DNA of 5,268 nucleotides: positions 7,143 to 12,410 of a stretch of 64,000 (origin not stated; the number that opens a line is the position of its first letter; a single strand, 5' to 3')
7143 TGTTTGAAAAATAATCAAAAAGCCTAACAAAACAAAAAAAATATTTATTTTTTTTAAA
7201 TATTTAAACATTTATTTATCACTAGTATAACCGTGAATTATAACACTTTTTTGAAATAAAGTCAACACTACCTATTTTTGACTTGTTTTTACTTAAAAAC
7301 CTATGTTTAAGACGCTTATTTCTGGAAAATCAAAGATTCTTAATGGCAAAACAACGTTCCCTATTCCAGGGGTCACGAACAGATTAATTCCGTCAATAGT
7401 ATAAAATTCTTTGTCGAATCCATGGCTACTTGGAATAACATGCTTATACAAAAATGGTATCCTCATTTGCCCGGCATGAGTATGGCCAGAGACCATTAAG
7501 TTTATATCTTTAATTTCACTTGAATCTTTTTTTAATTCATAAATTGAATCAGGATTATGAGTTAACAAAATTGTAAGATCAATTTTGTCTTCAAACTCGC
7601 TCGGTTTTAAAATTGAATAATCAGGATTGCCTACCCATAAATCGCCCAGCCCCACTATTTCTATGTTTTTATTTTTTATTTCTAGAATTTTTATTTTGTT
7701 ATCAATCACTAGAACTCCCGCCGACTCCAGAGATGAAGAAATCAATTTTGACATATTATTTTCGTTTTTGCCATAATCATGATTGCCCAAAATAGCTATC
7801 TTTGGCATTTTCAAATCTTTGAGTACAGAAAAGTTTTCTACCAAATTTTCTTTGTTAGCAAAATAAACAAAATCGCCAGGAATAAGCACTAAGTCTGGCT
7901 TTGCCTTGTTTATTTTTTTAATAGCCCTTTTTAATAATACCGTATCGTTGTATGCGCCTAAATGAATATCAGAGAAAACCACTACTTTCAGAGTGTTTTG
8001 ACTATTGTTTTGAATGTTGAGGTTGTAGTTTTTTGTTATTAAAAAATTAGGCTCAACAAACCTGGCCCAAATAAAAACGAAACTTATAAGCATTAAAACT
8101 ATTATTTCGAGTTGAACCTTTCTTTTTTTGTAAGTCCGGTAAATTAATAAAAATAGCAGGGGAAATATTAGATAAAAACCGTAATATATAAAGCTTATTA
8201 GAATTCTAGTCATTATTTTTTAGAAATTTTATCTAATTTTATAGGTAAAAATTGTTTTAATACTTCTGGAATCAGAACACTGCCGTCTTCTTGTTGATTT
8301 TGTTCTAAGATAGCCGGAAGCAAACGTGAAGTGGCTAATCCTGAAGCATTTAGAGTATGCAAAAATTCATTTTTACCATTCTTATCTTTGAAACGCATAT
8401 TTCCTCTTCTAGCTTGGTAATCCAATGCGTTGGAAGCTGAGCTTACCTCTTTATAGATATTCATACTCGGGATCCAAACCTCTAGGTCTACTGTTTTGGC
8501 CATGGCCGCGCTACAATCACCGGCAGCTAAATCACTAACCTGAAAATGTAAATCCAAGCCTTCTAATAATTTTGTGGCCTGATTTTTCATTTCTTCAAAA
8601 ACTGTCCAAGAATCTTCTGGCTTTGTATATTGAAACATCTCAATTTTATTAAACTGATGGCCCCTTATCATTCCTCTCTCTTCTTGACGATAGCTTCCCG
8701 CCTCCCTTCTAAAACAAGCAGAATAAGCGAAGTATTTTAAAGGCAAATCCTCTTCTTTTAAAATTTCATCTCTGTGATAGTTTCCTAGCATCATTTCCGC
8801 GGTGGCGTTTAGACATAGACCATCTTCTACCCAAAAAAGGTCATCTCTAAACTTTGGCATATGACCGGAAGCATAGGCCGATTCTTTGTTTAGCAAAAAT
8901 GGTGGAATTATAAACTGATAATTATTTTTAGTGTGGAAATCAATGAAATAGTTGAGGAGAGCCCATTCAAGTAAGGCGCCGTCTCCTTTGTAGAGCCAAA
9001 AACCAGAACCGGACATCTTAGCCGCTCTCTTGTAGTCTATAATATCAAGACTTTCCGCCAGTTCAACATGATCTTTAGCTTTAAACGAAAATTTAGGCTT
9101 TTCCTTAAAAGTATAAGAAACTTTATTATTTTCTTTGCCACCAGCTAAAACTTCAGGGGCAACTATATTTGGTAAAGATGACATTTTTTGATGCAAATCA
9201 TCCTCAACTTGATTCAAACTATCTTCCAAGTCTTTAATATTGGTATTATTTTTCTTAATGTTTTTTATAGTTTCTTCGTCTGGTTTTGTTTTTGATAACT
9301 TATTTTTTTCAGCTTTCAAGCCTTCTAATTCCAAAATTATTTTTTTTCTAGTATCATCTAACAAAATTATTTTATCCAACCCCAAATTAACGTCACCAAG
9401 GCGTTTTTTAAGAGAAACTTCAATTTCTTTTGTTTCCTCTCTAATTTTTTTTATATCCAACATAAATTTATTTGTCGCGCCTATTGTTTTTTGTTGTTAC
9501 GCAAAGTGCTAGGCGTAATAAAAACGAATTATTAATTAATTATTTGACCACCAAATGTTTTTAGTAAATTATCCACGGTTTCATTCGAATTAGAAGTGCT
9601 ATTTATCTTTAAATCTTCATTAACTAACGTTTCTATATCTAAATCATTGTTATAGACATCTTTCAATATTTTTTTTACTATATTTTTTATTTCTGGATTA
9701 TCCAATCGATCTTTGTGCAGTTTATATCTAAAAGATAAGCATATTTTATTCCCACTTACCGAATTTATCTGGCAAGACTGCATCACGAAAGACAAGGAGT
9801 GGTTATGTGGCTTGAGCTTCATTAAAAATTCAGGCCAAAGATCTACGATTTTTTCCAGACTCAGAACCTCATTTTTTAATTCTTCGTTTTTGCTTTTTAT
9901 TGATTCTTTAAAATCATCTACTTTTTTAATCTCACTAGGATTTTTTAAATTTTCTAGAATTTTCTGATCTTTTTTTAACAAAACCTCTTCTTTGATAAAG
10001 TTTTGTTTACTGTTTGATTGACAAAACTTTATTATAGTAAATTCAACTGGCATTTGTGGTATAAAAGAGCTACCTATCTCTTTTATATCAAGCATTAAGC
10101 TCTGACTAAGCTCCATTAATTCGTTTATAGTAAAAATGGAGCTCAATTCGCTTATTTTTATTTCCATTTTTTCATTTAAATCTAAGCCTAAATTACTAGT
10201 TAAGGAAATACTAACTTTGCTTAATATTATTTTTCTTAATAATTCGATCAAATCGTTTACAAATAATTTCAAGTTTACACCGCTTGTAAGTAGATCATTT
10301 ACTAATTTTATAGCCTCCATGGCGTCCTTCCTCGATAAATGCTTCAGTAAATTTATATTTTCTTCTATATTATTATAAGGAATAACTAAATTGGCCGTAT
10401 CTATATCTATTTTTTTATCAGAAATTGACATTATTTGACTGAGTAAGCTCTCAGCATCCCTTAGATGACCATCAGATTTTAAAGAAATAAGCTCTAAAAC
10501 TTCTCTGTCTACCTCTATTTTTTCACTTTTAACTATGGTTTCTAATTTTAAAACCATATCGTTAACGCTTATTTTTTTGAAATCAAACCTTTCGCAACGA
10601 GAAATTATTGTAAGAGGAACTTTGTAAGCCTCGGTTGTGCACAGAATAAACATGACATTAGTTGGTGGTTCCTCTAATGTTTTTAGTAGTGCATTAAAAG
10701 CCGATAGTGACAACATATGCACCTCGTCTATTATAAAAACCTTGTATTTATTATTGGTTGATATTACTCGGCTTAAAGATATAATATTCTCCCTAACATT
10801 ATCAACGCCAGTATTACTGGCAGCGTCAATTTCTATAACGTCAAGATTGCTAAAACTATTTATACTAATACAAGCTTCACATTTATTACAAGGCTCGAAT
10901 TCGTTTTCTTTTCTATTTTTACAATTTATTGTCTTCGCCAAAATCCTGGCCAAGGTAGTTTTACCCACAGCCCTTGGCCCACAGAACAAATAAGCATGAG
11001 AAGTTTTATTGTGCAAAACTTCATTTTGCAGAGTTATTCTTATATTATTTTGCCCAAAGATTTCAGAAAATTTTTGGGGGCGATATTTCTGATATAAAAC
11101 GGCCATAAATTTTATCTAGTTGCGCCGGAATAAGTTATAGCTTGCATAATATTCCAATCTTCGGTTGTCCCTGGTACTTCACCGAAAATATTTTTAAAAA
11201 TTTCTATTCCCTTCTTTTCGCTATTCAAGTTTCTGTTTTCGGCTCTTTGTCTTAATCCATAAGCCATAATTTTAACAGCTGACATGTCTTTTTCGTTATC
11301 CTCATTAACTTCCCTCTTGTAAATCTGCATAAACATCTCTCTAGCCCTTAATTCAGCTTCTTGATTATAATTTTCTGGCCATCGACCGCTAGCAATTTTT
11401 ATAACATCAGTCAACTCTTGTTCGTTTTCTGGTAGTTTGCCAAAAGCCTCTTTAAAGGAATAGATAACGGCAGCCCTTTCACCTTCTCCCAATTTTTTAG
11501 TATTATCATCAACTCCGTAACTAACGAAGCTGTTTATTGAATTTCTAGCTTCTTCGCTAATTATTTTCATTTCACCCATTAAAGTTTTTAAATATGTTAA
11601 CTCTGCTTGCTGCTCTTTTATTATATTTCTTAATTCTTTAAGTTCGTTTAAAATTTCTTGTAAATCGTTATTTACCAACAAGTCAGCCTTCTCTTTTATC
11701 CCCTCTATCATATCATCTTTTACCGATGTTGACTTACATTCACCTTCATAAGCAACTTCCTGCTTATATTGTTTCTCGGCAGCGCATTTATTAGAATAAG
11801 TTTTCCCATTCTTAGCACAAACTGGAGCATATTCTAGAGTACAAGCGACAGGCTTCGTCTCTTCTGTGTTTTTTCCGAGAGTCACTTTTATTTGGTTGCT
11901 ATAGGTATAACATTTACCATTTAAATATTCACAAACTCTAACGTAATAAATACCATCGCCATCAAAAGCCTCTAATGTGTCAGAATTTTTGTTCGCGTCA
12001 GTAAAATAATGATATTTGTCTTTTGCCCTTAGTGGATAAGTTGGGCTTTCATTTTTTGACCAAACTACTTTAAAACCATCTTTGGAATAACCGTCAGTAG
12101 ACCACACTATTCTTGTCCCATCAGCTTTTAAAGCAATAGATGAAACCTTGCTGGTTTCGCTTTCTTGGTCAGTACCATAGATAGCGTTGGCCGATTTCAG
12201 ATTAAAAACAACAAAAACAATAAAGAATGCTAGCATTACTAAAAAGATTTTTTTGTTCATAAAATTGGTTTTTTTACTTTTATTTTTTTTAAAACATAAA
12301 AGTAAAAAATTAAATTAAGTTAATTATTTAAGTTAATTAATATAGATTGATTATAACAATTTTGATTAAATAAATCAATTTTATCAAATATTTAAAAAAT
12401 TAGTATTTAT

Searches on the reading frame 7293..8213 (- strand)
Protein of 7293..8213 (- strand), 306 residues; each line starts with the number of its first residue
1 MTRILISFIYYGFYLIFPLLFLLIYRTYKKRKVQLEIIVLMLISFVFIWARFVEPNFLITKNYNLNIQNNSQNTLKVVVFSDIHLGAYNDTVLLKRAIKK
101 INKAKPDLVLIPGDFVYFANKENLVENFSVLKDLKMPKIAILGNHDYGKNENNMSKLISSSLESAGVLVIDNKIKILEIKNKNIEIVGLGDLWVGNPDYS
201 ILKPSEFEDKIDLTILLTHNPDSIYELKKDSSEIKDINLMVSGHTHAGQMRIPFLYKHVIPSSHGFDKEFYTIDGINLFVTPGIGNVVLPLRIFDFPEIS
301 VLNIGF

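Call 77: search_protein_families(library=pfam, proteins=[window:7293-8213:-], max_evalue=0.00001)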
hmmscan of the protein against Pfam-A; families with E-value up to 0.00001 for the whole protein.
window:7293-8213:- (306 aa): 2 families
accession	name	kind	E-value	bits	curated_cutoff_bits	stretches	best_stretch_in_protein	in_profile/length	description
PF00149.33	Metallophos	-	1.6e-17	65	21.5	1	75-247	1-190/191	Calcineurin-like phosphoesterase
PF12850.12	Metallophos_2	-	3.8e-10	40.4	27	1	75-250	1-121/154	Calcineurin-like phosphoesterase superfamily domain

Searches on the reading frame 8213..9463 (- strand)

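Call 77: search_protein_families(library=pfam, proteins=[window:8213-9463:-], max_evalue=0.00001)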
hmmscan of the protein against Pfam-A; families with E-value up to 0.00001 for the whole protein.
window:8213-9463:- (416 aa): 2 families
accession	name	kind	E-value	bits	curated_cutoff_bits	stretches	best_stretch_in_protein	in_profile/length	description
PF00587.30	tRNA-synt_2b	-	2.7e-35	122.5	29.3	1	214-389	9-179/179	tRNA synthetase class II core domain (G, H, P, S and T)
PF02403.27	Seryl_tRNA_N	-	4e-17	62.8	28.2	1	1-101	1-108/108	Seryl-tRNA synthetase N-terminal domain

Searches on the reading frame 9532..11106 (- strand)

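Call 77: search_protein_families(library=pfam, proteins=[window:9532-11106:-], max_evalue=0.00001)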
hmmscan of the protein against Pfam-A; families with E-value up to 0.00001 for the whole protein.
window:9532-11106:- (524 aa): 6 families
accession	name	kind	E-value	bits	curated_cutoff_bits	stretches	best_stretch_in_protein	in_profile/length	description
PF13177.12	DNA_pol3_delta2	-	4.7e-39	134.4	27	1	19-179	2-160/161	DNA polymerase III, delta subunit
PF00004.35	AAA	-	7.3e-13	49.5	21.2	1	40-174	2-126/131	ATPase family associated with various cellular activities (AAA)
PF12169.13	DNA_pol3_gamma3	-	3.7e-12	46.7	24.4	1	251-365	19-131/143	DNA polymerase III subunits gamma and tau domain III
PF05496.18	RuvB_N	-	6.4e-08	33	27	0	9-67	2-64/159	Holliday junction DNA helicase RuvB P-loop domain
PF13401.12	AAA_22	-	5.6e-07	30.4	27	1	38-158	7-123/130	AAA domain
PF22608.2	DNAX_ATPase_lid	-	3.6e-06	27.1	27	1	187-229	5-47/49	DNA polymerase III clamp loader subunit, ATPase lid domain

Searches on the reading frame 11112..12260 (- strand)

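Call 77: search_protein_families(library=pfam, proteins=[window:11112-12260:-], max_evalue=0.00001)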
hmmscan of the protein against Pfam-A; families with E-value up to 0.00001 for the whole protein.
window:11112-12260:- (382 aa): 2 families
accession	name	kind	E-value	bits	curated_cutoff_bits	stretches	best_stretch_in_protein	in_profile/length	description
PF00050.26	Kazal_1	-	8.3e-07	29.4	21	1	135-160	7-29/49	Kazal-type serine protease inhibitor domain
PF07648.20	Kazal_2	-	2e-06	28.2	22.8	1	139-175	5-48/48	Kazal-type serine protease inhibitor domain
